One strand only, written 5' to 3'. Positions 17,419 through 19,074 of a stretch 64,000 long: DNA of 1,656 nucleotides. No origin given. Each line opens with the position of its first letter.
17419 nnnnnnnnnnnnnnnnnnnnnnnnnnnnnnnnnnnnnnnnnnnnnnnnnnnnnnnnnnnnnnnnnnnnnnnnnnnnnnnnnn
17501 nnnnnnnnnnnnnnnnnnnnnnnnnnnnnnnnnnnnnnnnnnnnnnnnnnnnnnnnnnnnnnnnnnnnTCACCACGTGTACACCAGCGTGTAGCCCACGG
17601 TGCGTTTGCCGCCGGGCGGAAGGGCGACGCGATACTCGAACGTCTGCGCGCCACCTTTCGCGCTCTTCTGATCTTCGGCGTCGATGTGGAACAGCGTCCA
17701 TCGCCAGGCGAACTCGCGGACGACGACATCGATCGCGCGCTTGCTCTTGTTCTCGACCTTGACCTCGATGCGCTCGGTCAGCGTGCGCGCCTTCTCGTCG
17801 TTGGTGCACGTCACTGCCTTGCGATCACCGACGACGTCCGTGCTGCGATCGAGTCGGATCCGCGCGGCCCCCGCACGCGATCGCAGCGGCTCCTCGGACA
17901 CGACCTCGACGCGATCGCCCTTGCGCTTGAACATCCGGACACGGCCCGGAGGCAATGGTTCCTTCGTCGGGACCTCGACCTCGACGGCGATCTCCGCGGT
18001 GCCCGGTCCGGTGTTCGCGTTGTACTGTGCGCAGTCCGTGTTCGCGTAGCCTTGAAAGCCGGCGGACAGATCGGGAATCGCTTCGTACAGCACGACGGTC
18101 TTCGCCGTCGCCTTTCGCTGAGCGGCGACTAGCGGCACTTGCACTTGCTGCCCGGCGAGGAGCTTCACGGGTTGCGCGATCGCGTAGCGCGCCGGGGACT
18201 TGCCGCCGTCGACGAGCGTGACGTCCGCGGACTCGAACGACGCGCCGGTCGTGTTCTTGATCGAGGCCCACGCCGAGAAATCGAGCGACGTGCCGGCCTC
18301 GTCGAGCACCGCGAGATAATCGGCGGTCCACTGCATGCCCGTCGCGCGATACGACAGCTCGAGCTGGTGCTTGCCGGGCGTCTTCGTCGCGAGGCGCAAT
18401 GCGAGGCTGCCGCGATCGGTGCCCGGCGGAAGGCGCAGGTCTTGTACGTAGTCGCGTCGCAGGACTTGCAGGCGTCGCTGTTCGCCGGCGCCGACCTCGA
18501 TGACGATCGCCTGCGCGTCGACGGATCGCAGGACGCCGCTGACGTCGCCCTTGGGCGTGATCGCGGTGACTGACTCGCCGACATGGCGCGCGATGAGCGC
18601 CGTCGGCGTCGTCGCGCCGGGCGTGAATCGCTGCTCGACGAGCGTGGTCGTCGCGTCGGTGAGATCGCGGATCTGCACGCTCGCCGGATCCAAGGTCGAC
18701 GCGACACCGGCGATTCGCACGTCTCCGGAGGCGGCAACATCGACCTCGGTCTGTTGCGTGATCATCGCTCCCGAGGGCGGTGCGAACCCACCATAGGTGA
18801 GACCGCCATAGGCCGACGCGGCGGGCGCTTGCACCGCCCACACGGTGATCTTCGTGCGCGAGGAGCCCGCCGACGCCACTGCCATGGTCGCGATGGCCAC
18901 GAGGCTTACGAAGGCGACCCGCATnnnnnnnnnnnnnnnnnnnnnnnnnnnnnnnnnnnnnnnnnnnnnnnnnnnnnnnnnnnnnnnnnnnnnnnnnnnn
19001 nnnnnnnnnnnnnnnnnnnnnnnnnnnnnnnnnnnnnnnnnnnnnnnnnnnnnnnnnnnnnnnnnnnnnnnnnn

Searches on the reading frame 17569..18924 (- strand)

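Call 22: search_protein_families(library=pfam, proteins=[window:17569-18924:-], max_evalue=0.001)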
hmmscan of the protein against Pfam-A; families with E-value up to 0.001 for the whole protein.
window:17569-18924:- (451 aa): 2 families
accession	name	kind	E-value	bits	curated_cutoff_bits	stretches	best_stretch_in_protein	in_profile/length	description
PF13598.12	DUF4139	-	3.8e-08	33.7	31.8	1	188-449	1-201/205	Domain of unknown function (DUF4139)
PF13600.11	DUF4140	-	0.00012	22.9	27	1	50-109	5-65/98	N-terminal domain of unknown function (DUF4140)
